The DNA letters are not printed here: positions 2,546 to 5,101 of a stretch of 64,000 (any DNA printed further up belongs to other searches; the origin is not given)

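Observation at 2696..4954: ATP-grasp ligase fused to an FMN alpha-hydroxy-acid oxidase with a four-Cys linker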

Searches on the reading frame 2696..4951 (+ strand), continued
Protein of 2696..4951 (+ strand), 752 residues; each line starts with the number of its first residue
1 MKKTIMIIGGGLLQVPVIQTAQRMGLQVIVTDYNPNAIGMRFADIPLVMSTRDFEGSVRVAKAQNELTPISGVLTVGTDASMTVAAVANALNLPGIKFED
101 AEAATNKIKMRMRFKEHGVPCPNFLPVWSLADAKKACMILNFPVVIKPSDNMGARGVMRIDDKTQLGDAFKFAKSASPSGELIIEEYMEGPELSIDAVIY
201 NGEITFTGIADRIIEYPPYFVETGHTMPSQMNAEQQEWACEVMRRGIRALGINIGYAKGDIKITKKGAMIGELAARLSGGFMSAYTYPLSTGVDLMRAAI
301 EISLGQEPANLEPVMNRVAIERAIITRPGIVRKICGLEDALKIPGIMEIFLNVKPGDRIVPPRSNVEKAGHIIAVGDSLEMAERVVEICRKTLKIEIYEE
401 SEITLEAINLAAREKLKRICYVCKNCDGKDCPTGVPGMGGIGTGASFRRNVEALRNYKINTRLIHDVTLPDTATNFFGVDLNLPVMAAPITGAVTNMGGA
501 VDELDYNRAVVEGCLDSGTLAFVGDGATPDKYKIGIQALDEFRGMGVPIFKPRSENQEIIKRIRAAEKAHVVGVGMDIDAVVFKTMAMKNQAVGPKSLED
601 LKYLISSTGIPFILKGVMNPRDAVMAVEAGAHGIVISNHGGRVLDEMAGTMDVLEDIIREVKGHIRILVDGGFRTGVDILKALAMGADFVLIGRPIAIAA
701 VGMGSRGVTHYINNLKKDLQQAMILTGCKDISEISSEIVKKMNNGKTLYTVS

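Call 7: find_related_loci(query=window:2696-4951:+, collection=genome_contigs, flank=8000)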
Query window:2696-4951:+ (752 aa) in genome_contigs; peptide patterns used: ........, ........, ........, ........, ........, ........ (x = any residue, [..] = any of these).
203 stretches matched a pattern; 84 encode a relative of the query (tblastn E <= 1e-3); the best 80 are kept; 80 distinct loci.
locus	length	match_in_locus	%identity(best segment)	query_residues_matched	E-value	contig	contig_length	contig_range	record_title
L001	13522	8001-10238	81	1-746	0e+0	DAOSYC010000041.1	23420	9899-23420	MAG TPA_asm: Spirochaetota bacterium isolate AMR_MDS_2095 NODE_1391_length_23420_cov_8.197518, whole genome shotgun sequ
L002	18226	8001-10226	80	1-742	0e+0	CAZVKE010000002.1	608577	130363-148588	MAG TPA_asm: uncultured Leptospiraceae bacterium isolate SRP216815_co1_157 genome assembly, contig: NODE_4_length_608577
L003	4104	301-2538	80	1-746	0e+0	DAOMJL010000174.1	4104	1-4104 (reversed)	MAG TPA_asm: Spirochaetota bacterium isolate AMR_MDS_4899 NODE_22578_length_4104_cov_13.443813, whole genome shotgun seq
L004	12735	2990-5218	77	1-745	0e+0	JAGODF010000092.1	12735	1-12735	MAG: Spirochaetes bacterium isolate Go_SlDig_bin_460 Go_SlDig_14695_length_12735_cov_4.466846, whole genome shotgun sequ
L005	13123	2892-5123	76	1-744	0e+0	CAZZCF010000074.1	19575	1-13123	MAG TPA_asm: uncultured Leptospirales bacterium isolate binchicken_co334_180 genome assembly, contig: NODE_4774_length_1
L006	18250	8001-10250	76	1-752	0e+0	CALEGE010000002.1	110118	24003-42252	MAG TPA_asm: uncultured Spirochaetia bacterium isolate SRR1562008_bin.80_CONCOCT_v1.1_MAG genome assembly, contig: ERZ72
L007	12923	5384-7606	78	1-741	0e+0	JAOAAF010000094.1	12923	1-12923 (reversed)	MAG: Spirochaetes bacterium isolate SKW14 NODE_89_length_12923_cov_3.963880, whole genome shotgun sequence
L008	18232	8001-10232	76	1-745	0e+0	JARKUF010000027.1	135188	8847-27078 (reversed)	MAG: Spirochaetota bacterium isolate Seed_metabat.82 k141_1020616, whole genome shotgun sequence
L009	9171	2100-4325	76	1-742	0e+0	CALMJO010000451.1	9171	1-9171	MAG TPA_asm: uncultured Spirochaetes bacterium isolate SRR5215464_bin.19_CONCOCT_v1.1_MAG genome assembly, contig: ERZ78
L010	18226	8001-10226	77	1-742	0e+0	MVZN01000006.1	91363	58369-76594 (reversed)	MAG: Spirochaetes bacterium ADurb.BinA120 BWY96_contig000006, whole genome shotgun sequence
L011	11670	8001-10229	75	1-743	0e+0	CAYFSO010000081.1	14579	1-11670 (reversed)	MAG TPA_asm: uncultured Leptospiraceae bacterium isolate ERP107533_co1_200 genome assembly, contig: NODE_3635_length_145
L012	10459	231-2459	75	1-743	0e+0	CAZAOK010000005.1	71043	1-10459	MAG TPA_asm: uncultured Leptospiraceae bacterium isolate SRP252850_co1_61 genome assembly, contig: NODE_401_length_71043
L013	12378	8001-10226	77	1-742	0e+0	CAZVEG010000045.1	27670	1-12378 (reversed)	MAG TPA_asm: uncultured Leptospirales bacterium isolate binchicken_co269_219 genome assembly, contig: NODE_1470_length_2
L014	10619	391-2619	75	1-743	0e+0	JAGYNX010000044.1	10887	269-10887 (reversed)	MAG: Spirochaetes bacterium isolate M55B154 44, whole genome shotgun sequence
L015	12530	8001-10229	75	1-743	0e+0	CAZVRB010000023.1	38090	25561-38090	MAG TPA_asm: uncultured Leptospiraceae bacterium isolate binchicken_co13_469 genome assembly, contig: NODE_1150_length_3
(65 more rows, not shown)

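Call 22: search_protein_representatives(protein=window:2696-4951:+)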
Query: 752 residues. Proteins with E-value up to 0.001 (for the whole library): 25118; up to 1e-10: 14066; up to 1e-30: 1885. The best 150 are listed.
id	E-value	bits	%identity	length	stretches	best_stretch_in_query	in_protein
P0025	0.0e+00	1299.2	76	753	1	1-744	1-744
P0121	2.4e-248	842.4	54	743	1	1-740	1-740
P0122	8.2e-236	801.0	51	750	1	2-740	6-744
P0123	2.0e-231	786.5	52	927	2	2-400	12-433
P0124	7.4e-207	705.3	76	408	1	349-744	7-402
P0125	4.2e-202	689.6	47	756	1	1-737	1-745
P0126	1.7e-199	680.9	45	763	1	1-741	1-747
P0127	1.0e-183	628.8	48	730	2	2-416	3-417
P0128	1.0e-181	622.2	43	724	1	1-728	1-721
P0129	9.8e-173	592.5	41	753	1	3-736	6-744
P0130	4.4e-169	580.4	44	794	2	187-734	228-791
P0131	1.5e-158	545.7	45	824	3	309-737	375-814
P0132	9.3e-157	539.7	41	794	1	2-739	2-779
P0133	2.9e-152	524.8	63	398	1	1-397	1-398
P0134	1.4e-150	519.3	42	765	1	3-734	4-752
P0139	3.6e-133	461.7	37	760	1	1-737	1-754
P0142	2.5e-128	445.7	52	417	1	3-403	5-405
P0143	1.9e-127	442.8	38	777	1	2-737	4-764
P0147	2.0e-113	396.5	48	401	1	1-390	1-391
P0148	2.6e-112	392.8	49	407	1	1-397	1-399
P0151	2.2e-105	369.9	49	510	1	3-389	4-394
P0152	3.9e-105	369.1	47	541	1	3-396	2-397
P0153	5.0e-103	362.1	46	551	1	2-399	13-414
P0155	4.0e-101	355.8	44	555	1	2-398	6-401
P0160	4.5e-97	342.4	44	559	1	1-397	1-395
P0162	1.5e-96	340.6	47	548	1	3-398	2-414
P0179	7.4e-91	321.8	48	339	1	407-739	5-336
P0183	3.4e-90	319.6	48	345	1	405-737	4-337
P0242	3.4e-81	289.9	46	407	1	405-739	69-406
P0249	3.0e-80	286.8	44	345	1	406-743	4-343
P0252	4.6e-80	286.2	34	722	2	397-717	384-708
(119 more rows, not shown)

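Call 24: search_protein_families(library=ncbifam, proteins=[P0179, P0183, P0249, P0242, P0151, P0155, P0147, P0252], max_evalue=0.00001)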
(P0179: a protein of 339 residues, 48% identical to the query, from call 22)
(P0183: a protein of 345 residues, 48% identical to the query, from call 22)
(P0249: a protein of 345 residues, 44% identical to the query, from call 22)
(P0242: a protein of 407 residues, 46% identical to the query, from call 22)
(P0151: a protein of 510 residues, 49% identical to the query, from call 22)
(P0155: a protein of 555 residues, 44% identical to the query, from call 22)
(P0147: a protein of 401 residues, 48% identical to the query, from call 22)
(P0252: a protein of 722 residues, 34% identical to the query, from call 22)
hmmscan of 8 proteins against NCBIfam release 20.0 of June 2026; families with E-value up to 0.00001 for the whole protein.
P0179 (339 aa): 8 families
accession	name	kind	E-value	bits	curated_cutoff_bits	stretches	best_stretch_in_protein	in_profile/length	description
NF008398.0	PRK11197.1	subfamily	3.8e-48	164.2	376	1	196-336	235-375/381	L-lactate dehydrogenase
NF033901.1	L_lactate_LldD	exception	3.6e-43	148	550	1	195-335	234-374/377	FMN-dependent L-lactate dehydrogenase LldD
TIGR02708.1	L_lactate_ox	equivalog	1.4e-36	126.3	645.5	1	194-332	216-354/367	L-lactate oxidase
TIGR03966.1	actino_HemFlav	equivalog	1.5e-36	126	470.85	1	191-334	232-375/385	pre-mycofactocin synthase MftD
TIGR02151.1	IPP_isom_2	equivalog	1.9e-18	66.5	281.3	1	256-334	255-332/338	type 2 isopentenyl-diphosphate Delta-isomerase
NF005311.0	PRK06843.1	equivalog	1.7e-06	27.2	779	1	193-296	180-291/404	inosine 5-monophosphate dehydrogenase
TIGR01304.1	IMP_DH_rel_2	equivalog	2e-06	27.3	342.1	0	196-296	173-289/365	GuaB3 family IMP dehydrogenase-related protein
TIGR01768.1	GGGP-family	subfamily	5.3e-06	26.1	113.25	0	181-235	156-209/224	geranylgeranylglyceryl phosphate synthase family protein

P0183 (345 aa): 7 families
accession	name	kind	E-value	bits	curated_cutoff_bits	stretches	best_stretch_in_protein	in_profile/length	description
NF008398.0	PRK11197.1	subfamily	1e-41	143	376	1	204-332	240-368/381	L-lactate dehydrogenase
NF033901.1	L_lactate_LldD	exception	5.9e-36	124.3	550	1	204-334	240-370/377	FMN-dependent L-lactate dehydrogenase LldD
TIGR02708.1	L_lactate_ox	equivalog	1.6e-31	109.7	645.5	1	196-332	215-351/367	L-lactate oxidase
TIGR03966.1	actino_HemFlav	equivalog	1.2e-30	106.6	470.85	1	204-330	242-368/385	pre-mycofactocin synthase MftD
TIGR02151.1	IPP_isom_2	equivalog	3.1e-11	42.8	281.3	1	250-331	246-326/338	type 2 isopentenyl-diphosphate Delta-isomerase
TIGR01304.1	IMP_DH_rel_2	equivalog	4.4e-06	26.2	342.1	0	203-300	179-290/365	GuaB3 family IMP dehydrogenase-related protein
TIGR01768.1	GGGP-family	subfamily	7.4e-06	25.6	113.25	0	249-294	160-209/224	geranylgeranylglyceryl phosphate synthase family protein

P0249 (345 aa): 5 families
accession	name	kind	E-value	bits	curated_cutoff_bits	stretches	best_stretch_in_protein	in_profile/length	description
NF008398.0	PRK11197.1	subfamily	4.5e-40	137.6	376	1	211-339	247-375/381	L-lactate dehydrogenase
NF033901.1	L_lactate_LldD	exception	4.5e-36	124.7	550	1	210-338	246-374/377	FMN-dependent L-lactate dehydrogenase LldD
TIGR02708.1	L_lactate_ox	equivalog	2.1e-35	122.4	645.5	1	197-335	216-354/367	L-lactate oxidase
TIGR03966.1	actino_HemFlav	equivalog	7.2e-31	107.2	470.85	1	209-337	247-375/385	pre-mycofactocin synthase MftD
TIGR02151.1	IPP_isom_2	equivalog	3.2e-11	42.7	281.3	1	250-336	246-331/338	type 2 isopentenyl-diphosphate Delta-isomerase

P0242 (407 aa): 9 families
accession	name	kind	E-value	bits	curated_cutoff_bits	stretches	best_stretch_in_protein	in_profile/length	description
NF008398.0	PRK11197.1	subfamily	1.4e-43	149.1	376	1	274-405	243-374/381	L-lactate dehydrogenase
TIGR03966.1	actino_HemFlav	equivalog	1.4e-39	135.9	470.85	1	271-404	242-375/385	pre-mycofactocin synthase MftD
NF033901.1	L_lactate_LldD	exception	4.7e-39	134.5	550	1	274-404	243-373/377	FMN-dependent L-lactate dehydrogenase LldD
TIGR02708.1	L_lactate_ox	equivalog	1e-34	120.2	645.5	1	260-401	215-353/367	L-lactate oxidase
TIGR02151.1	IPP_isom_2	equivalog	1.8e-15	56.7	281.3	1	317-401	246-329/338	type 2 isopentenyl-diphosphate Delta-isomerase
TIGR01304.1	IMP_DH_rel_2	equivalog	9.5e-09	35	342.1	1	266-372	175-295/365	GuaB3 family IMP dehydrogenase-related protein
NF041303.1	Indglycph_syn_Halo_TrpC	equivalog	1.2e-07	31.2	380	1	284-368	159-241/250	indole-3-glycerol phosphate synthase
NF005311.0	PRK06843.1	equivalog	1.1e-06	27.8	779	0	329-361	254-286/404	inosine 5-monophosphate dehydrogenase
TIGR01302.1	IMP_dehydrog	equivalog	1.7e-06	27.2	481.5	1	275-361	264-357/450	IMP dehydrogenase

P0151 (510 aa): 24 families
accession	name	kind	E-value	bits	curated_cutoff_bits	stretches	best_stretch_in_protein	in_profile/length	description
NF002563.0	PRK02186.1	subfamily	2.4e-32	112.2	625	1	49-402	52-396/890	argininosuccinate lyase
NF005543.0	PRK07206.1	subfamily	3.1e-13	49.2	302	1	100-311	101-316/416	hypothetical protein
NF010623.0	PRK14016.1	subfamily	4.1e-12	45.1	877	1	105-199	212-302/871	cyanophycin synthetase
NF006766.0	PRK09288.1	equivalog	1.5e-11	43.7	339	1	3-193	12-199/396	formate-dependent phosphoribosylglycinamide formyltransferase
NF053745.1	AAntcapLigBacD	equivalog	6.5e-11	41.3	850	1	54-285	83-331/471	alanine--anticapsin ligase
TIGR02144.1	LysX_arch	equivalog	1.1e-10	41.1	275.6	1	47-203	26-182/281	lysine biosynthesis protein LysX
TIGR02068.2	cya_phycin_syn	equivalog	1.6e-09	36.4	850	1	104-198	210-300/862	cyanophycin synthetase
NF041595.1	dap_A_syn_DdaF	equivalog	5.1e-09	35.4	840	1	99-285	103-295/424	dapdiamide A synthase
TIGR01142.1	purT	equivalog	1.3e-08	34.2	502.15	1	6-193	2-186/380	phosphoribosylglycinamide formyltransferase 2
TIGR00877.1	purD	equivalog_domain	4.5e-08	32.3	288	1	6-214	3-213/425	phosphoribosylamine--glycine ligase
NF009402.0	PRK12767.1-1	equivalog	8.1e-08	31.4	218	1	16-174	20-180/329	carbamoyl phosphate synthase-like protein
NF004679.0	PRK06019.1-5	equivalog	9e-08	31.3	326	1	3-193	2-181/376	5-(carboxyamino)imidazole ribonucleotide synthase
TIGR01205.1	D_ala_D_alaTIGR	subfamily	1.1e-07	31.1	245.65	1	98-205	97-204/318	D-alanine--D-alanine ligase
TIGR00768.1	rimK_fam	subfamily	2e-07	30.7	143.4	1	77-196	56-174/276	RimK family alpha-L-glutamate ligase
TIGR01369.1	CPSaseII_lrg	equivalog_domain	2.3e-07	28.8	1027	1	16-215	578-775/1052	carbamoyl-phosphate synthase (glutamine-hydrolyzing) large subunit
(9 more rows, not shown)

P0155 (555 aa): 25 families
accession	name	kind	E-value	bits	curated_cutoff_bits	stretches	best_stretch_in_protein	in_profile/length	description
NF002563.0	PRK02186.1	subfamily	2.9e-37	128.4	625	1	54-379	54-375/890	argininosuccinate lyase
NF005543.0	PRK07206.1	subfamily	2e-15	56.4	302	1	109-361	107-373/416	hypothetical protein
TIGR03909.1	pyrrolys_PylC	equivalog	1.6e-14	53.4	248.3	1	11-218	4-194/374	3-methylornithine--L-lysine ligase PylC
NF002378.0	PRK01372.1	subfamily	5.2e-12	45.1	243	1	106-276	94-267/305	D-alanine--D-alanine ligase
TIGR01205.1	D_ala_D_alaTIGR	subfamily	2.1e-11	43.4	245.65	1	93-269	87-275/318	D-alanine--D-alanine ligase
NF006766.0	PRK09288.1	equivalog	2.1e-10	39.9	339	1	6-191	12-198/396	formate-dependent phosphoribosylglycinamide formyltransferase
NF053643.1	Ddl_archaea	equivalog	1.3e-08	34.2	500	1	26-213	19-203/367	putative pseudomurein biosynthesis ATP-grasp protein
TIGR01369.1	CPSaseII_lrg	equivalog_domain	1.9e-08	32.5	1027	1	108-220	667-780/1052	carbamoyl-phosphate synthase (glutamine-hydrolyzing) large subunit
TIGR02068.2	cya_phycin_syn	equivalog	6.9e-08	31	850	1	108-195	211-298/862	cyanophycin synthetase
NF003671.0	PRK05294.1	equivalog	1.6e-07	29.4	599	1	108-218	664-775/1058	carbamoyl-phosphate synthase large subunit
NF002528.0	PRK01966.1-4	subfamily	1.7e-07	30.4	262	1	94-272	123-319/366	D-alanine--D-alanine ligase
NF002527.0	PRK01966.1-3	equivalog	3e-07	30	310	1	109-212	117-222/332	D-alanine--D-alanine ligase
NF000374.1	D_ala_D_lac_VanO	exception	4.1e-07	29.4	750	1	93-199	113-218/346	D-alanine--(R)-lactate ligase VanO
NF010623.0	PRK14016.1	subfamily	4.3e-07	28.5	877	1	108-195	212-299/871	cyanophycin synthetase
TIGR00877.1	purD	equivalog_domain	4.8e-07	28.9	288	1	109-213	103-213/425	phosphoribosylamine--glycine ligase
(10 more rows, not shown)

P0147 (401 aa): 57 families (the best 25 are shown)
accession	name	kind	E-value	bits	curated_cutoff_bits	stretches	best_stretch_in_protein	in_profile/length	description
NF002563.0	PRK02186.1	subfamily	1.4e-39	136.1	625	1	82-400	83-399/890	argininosuccinate lyase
NF005543.0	PRK07206.1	subfamily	1.6e-24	86.3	302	1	97-381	99-396/416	hypothetical protein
NF010623.0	PRK14016.1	subfamily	7.9e-19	67.3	877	1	104-195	212-302/871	cyanophycin synthetase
TIGR01369.1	CPSaseII_lrg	equivalog_domain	1.3e-18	66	1027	1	23-307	586-868/1052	carbamoyl-phosphate synthase (glutamine-hydrolyzing) large subunit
TIGR02068.2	cya_phycin_syn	equivalog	2.1e-17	62.5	850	1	102-195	209-301/862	cyanophycin synthetase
NF006766.0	PRK09288.1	equivalog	8.4e-17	61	339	1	6-189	16-199/396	formate-dependent phosphoribosylglycinamide formyltransferase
NF003671.0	PRK05294.1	equivalog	1.1e-16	59.7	599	1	75-248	633-806/1058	carbamoyl-phosphate synthase large subunit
NF009402.0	PRK12767.1-1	equivalog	6.7e-16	58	218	1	24-304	28-299/329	carbamoyl phosphate synthase-like protein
NF053745.1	AAntcapLigBacD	equivalog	6.7e-16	57.7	850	1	63-284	93-335/471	alanine--anticapsin ligase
TIGR01161.1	purK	equivalog_domain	4.2e-15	55.9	318.4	1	5-276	2-265/362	5-(carboxyamino)imidazole ribonucleotide synthase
TIGR01205.1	D_ala_D_alaTIGR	subfamily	6.5e-15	54.9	245.65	1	95-214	95-217/318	D-alanine--D-alanine ligase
TIGR02144.1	LysX_arch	equivalog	7.3e-15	54.8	275.6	1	80-204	60-187/281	lysine biosynthesis protein LysX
TIGR01142.1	purT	equivalog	9.3e-15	54.4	502.15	1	8-189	5-186/380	phosphoribosylglycinamide formyltransferase 2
NF002378.0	PRK01372.1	subfamily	1.3e-14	53.6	243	1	99-263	93-256/305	D-alanine--D-alanine ligase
NF053643.1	Ddl_archaea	equivalog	7.5e-14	51.5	500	1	7-306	5-298/367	putative pseudomurein biosynthesis ATP-grasp protein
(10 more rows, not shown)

P0252 (722 aa): 5 families
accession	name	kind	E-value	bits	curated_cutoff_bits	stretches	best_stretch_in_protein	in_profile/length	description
NF008398.0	PRK11197.1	subfamily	1.9e-25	89.5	376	1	584-712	233-357/381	L-lactate dehydrogenase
NF033901.1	L_lactate_LldD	exception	2.9e-20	72.6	550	1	584-706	233-351/377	FMN-dependent L-lactate dehydrogenase LldD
TIGR03966.1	actino_HemFlav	equivalog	1.3e-15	57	470.85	1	584-703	235-350/385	pre-mycofactocin synthase MftD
TIGR02708.1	L_lactate_ox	equivalog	1.2e-13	50.8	645.5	1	582-715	214-343/367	L-lactate oxidase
NF002563.0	PRK02186.1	subfamily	3.2e-09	35.6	625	1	47-319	50-313/890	argininosuccinate lyase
